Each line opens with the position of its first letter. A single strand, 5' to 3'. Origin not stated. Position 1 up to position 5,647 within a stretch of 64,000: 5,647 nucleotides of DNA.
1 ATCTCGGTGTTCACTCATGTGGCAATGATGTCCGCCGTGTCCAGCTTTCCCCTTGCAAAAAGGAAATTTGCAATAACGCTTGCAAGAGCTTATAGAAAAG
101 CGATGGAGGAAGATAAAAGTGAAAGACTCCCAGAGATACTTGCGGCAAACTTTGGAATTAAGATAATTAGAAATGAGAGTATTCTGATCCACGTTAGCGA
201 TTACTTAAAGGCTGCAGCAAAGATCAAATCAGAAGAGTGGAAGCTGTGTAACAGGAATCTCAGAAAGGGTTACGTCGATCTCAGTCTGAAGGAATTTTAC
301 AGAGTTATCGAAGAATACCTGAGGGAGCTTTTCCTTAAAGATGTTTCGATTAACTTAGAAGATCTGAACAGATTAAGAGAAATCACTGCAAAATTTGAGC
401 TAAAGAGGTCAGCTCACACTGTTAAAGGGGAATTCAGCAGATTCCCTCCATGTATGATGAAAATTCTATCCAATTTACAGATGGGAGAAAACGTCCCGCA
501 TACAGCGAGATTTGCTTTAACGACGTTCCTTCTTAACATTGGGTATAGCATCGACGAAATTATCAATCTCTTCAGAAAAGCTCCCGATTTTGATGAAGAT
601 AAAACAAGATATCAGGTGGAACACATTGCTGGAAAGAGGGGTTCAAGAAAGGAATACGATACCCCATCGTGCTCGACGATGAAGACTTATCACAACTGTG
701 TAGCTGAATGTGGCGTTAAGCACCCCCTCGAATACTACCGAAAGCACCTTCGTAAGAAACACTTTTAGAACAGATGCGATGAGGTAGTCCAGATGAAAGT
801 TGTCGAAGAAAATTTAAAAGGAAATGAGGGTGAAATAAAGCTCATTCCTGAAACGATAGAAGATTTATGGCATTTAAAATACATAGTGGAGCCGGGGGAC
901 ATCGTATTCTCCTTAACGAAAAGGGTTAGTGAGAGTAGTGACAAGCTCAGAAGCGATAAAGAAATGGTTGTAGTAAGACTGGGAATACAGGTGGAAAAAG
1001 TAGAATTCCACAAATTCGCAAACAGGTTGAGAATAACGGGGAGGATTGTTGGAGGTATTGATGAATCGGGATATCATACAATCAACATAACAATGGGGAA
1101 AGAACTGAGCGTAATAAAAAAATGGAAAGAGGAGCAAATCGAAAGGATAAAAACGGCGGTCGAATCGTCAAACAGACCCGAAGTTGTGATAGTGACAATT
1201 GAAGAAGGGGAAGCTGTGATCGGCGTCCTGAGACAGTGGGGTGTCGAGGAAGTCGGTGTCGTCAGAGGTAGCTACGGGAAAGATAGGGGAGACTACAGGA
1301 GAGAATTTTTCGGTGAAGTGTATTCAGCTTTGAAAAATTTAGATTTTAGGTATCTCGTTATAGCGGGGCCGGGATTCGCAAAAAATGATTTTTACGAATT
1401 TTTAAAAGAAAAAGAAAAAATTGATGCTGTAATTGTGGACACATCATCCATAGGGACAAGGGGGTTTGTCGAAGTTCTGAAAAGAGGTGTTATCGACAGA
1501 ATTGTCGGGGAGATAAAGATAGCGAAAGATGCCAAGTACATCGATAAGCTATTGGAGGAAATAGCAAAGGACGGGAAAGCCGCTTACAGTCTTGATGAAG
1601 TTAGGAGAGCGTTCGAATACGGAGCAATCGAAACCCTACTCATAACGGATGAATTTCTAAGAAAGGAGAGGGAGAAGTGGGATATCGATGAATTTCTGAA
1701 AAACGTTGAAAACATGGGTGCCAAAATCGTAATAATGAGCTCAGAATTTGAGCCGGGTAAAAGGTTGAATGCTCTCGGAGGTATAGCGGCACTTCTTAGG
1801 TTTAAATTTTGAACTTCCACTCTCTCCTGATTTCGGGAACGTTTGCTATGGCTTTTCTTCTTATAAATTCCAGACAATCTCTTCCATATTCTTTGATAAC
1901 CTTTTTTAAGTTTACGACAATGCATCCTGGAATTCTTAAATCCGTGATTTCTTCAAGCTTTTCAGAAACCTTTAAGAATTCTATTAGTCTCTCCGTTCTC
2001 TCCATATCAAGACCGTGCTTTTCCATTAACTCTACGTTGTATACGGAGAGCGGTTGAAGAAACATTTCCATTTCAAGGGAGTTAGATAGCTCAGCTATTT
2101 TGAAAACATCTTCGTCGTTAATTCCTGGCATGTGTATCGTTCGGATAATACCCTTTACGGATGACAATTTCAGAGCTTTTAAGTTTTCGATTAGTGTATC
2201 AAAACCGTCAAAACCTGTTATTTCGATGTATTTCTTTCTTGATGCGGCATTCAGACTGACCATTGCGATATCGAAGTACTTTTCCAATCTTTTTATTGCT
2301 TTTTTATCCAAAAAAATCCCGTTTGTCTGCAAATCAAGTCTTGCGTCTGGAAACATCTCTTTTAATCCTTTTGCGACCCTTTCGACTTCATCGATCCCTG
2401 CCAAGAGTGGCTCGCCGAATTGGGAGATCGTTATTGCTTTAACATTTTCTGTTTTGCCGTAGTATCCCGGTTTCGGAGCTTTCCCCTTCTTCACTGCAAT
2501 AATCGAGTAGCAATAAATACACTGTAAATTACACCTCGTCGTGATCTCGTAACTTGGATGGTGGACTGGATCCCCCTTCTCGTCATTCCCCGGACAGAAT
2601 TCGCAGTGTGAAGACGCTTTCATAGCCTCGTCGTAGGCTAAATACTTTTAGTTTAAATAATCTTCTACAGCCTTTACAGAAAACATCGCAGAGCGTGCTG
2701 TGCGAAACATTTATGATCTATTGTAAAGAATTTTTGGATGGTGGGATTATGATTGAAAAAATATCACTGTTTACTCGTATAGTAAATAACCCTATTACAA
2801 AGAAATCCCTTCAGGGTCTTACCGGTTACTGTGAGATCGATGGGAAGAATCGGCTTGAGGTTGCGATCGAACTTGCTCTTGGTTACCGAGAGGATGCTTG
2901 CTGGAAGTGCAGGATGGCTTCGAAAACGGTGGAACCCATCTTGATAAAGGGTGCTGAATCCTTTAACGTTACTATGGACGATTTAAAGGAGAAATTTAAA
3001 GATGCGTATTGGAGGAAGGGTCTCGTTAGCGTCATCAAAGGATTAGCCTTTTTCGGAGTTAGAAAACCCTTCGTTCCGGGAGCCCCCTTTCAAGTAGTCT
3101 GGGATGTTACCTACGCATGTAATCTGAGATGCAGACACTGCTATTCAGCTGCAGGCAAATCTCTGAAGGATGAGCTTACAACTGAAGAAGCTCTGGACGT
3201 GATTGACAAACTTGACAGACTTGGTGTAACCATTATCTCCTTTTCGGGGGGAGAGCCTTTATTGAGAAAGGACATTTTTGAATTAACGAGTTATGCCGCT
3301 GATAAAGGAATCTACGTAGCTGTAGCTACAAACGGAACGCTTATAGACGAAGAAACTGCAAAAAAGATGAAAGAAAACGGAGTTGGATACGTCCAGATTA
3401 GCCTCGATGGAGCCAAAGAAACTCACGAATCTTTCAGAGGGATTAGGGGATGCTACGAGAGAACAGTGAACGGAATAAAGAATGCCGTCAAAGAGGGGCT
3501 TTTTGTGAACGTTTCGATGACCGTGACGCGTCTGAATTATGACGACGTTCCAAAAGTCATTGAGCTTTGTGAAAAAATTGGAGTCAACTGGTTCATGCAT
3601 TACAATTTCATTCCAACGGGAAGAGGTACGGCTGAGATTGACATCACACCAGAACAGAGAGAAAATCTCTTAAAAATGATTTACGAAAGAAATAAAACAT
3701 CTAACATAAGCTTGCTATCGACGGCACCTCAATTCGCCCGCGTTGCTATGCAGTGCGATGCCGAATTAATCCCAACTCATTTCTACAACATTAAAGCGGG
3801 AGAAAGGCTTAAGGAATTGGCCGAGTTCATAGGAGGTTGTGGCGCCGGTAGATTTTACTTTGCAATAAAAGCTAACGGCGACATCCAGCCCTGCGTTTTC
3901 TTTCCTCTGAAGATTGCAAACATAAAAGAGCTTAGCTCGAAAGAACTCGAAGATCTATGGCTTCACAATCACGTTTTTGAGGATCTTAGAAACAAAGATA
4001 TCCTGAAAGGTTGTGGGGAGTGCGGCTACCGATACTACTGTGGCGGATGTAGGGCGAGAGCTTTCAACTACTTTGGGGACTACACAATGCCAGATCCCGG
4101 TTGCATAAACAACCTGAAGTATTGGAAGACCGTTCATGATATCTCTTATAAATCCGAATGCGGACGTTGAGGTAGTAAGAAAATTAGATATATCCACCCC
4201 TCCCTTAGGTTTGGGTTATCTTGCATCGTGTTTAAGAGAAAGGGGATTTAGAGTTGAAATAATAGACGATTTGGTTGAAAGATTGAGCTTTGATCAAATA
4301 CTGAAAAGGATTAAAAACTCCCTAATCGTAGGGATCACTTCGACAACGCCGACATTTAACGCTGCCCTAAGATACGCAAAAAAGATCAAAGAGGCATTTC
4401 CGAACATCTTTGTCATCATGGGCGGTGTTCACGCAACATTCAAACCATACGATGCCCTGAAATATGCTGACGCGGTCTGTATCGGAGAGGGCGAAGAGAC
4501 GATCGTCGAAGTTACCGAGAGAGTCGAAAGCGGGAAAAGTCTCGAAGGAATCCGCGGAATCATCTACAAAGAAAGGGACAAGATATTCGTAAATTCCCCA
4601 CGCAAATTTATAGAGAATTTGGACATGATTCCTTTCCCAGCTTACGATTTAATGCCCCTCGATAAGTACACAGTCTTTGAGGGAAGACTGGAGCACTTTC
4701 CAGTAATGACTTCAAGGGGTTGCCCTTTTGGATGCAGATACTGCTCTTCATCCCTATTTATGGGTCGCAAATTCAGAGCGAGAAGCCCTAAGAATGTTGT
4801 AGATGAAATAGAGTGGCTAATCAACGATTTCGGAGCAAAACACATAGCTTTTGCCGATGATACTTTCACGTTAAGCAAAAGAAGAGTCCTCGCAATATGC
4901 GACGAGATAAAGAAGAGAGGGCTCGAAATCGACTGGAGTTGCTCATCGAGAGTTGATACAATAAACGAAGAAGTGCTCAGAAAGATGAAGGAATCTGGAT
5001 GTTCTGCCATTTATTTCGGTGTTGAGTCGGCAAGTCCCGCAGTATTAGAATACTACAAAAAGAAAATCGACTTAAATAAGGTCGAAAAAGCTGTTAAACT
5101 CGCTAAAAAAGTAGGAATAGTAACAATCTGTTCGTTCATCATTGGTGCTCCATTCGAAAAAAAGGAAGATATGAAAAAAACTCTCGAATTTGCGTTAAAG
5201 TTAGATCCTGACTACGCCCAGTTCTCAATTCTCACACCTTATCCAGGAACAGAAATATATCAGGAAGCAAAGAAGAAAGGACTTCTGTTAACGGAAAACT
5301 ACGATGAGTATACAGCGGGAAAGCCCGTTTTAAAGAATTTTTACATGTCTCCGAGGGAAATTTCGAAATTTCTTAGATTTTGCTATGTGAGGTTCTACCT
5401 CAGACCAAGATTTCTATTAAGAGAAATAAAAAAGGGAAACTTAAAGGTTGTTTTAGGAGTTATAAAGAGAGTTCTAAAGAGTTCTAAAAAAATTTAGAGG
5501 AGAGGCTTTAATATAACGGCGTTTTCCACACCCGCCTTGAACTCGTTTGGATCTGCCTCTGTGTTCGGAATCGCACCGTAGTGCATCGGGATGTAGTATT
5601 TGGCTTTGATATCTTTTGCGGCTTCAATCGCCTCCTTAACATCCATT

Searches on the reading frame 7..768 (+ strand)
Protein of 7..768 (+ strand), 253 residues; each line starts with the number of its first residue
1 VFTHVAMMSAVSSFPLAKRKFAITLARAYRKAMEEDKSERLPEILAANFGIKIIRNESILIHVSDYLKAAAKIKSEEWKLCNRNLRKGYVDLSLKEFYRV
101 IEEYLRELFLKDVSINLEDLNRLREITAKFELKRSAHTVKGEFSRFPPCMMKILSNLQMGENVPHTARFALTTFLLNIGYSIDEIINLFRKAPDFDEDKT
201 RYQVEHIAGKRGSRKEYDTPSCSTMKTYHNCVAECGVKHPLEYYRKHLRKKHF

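Call 78: search_protein_families(library=ncbifam, proteins=[window:7-768:+], max_evalue=0.000001)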
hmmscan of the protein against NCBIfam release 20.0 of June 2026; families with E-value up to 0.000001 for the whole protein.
window:7-768:+ (253 aa): 5 families
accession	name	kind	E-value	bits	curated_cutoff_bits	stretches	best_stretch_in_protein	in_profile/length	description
NF002589.0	PRK02249.1-3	equivalog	8.1e-88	295.3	339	1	11-251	93-345/348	DNA primase regulatory subunit PriL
NF002588.0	PRK02249.1-2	equivalog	8.3e-70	235.9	439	1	7-251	79-335/360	DNA primase regulatory subunit PriL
NF002591.0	PRK02249.1-5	equivalog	1.1e-48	166.2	479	1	27-249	105-330/351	DNA primase regulatory subunit PriL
NF002590.0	PRK02249.1-4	equivalog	7.8e-43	147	459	1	57-249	135-337/358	DNA primase regulatory subunit PriL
NF007127.0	PRK09568.1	equivalog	1.1e-19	71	378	1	59-244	139-301/306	DNA primase regulatory subunit PriL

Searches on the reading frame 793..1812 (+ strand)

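Call 78: search_protein_families(library=ncbifam, proteins=[window:793-1812:+], max_evalue=0.000001)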
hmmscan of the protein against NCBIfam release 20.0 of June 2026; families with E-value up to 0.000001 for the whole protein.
window:793-1812:+ (339 aa): 2 families
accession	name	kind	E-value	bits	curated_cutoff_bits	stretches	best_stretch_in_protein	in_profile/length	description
TIGR00111.1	pelota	equivalog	4e-121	404.6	177.65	1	1-338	1-350/351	mRNA surveillance protein pelota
TIGR03676.1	aRF1_eRF1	equivalog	3.4e-22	78.8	234.7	1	175-293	199-318/403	peptide chain release factor aRF-1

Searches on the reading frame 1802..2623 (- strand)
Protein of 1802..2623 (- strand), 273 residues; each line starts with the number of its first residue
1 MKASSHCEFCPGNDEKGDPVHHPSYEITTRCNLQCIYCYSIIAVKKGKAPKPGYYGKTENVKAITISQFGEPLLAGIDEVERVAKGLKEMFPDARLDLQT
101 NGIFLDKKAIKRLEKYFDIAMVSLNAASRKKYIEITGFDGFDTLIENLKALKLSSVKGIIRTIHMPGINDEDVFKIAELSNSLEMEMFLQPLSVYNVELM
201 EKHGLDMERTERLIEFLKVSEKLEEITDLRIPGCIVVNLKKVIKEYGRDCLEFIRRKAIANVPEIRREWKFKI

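Call 78: search_protein_families(library=ncbifam, proteins=[window:1802-2623:-], max_evalue=0.000001)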
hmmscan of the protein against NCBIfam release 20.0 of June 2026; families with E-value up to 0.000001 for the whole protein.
window:1802-2623:- (273 aa): 11 families
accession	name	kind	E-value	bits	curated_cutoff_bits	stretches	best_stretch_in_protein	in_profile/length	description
TIGR02668.1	moaA_archaeal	equivalog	1.9e-13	50.1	325.25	1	14-224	3-211/303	GTP 3',8-cyclase MoaA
TIGR04317.1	W_rSAM_matur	equivalog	4.3e-12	45.8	380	1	26-211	9-193/349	tungsten cofactor oxidoreductase radical SAM maturase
NF001199.0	PRK00164.2-1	equivalog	5.1e-12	45.6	231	1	19-226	10-216/308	GTP 3',8-cyclase MoaA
TIGR02666.1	moaA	equivalog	1.8e-10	40.4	284.05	1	27-187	16-187/336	GTP 3',8-cyclase MoaA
TIGR04038.1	tatD_link_rSAM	subfamily_domain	3.3e-10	40.1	129.7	1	58-178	56-180/192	TatD family nuclease-associated radical SAM protein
NF041707.1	rSAM_YhhB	equivalog_domain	6.4e-10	38.5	445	1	62-189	58-194/369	cyclophane-forming radical SAM/SPASM peptide maturase YhhB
TIGR04100.1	rSAM_pair_X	hypoth_equivalog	2.3e-09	37.1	262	1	59-186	60-190/197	TIGR04100 family radical SAM protein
TIGR04269.1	SAM_SPASM_FxsB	subfamily_domain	3.3e-09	36.3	370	1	55-164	51-171/363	FxsB family cyclophane-forming radical SAM/SPASM peptide maturase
TIGR04311.1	rSAM_Geo_metal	subfamily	1.1e-07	31.2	400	1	26-152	8-140/423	radical SAM/SPASM family putative metalloenzyme maturase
TIGR03977.1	rSAM_pair_HxsC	equivalog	1.1e-07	31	267.9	1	26-165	30-176/292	His-Xaa-Ser system radical SAM maturase HxsC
NF038283.1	viperin_w_prok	equivalog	5.9e-07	28.9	180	0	25-136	6-126/281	viperin family antiviral radical SAM protein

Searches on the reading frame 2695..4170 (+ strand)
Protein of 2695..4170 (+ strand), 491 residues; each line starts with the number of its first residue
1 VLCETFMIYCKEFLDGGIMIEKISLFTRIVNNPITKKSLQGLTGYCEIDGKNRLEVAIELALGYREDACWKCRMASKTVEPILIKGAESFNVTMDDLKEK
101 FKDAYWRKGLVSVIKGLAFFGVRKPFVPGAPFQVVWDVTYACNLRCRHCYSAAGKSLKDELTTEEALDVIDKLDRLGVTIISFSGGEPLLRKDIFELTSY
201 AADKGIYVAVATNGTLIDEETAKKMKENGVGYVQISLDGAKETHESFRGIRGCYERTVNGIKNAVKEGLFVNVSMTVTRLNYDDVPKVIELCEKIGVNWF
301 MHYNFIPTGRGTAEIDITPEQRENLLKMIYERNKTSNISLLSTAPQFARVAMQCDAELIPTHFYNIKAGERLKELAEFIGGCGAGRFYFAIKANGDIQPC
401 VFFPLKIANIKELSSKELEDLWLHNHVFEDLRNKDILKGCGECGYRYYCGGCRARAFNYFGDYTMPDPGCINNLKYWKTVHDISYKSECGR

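Call 75: search_protein_families(library=pfam, proteins=[window:2695-4170:+], max_evalue=0.001)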
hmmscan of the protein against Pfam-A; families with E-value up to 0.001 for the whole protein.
window:2695-4170:+ (491 aa): 3 families
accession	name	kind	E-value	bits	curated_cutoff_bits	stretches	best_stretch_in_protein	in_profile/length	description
PF04055.27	Radical_SAM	-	4e-33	115.4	29.5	1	138-292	3-166/166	Radical SAM superfamily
PF13353.11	Fer4_12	-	4e-08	34.1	22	1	141-242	14-118/137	4Fe-4S single cluster domain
PF13186.11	SPASM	-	2.1e-06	28.4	21.5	1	382-443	1-66/67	Iron-sulfur cluster-binding domain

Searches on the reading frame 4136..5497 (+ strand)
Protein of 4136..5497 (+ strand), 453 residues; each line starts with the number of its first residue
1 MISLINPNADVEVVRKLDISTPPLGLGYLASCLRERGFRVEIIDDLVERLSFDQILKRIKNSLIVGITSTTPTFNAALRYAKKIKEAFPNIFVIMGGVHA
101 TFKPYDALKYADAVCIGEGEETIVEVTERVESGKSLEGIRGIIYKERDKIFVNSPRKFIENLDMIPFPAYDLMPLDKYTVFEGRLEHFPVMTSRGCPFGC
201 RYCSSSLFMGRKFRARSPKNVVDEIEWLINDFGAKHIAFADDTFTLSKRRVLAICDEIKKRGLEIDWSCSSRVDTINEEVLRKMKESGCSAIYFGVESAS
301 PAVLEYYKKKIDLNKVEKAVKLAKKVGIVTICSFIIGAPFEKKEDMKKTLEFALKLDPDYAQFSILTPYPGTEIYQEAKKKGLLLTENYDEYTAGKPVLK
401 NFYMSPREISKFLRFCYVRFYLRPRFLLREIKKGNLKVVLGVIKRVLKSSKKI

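Call 75: search_protein_families(library=pfam, proteins=[window:4136-5497:+], max_evalue=0.001)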
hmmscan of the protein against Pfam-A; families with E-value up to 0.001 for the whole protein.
window:4136-5497:+ (453 aa): 4 families
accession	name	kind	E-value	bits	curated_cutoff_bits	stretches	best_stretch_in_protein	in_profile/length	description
PF04055.27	Radical_SAM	-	4.7e-31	108.6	29.5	1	192-353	3-166/166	Radical SAM superfamily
PF02310.24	B12-binding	-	3e-22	79.1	32.1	1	14-126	5-120/121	B12 binding domain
PF08497.15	Radical_SAM_N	-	1.9e-06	27.8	25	1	75-151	111-204/301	Radical SAM N-terminal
PF19864.5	Radical_SAM_N2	-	1.1e-05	25.4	29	1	92-137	88-132/151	Radical SAM proteins, N-terminal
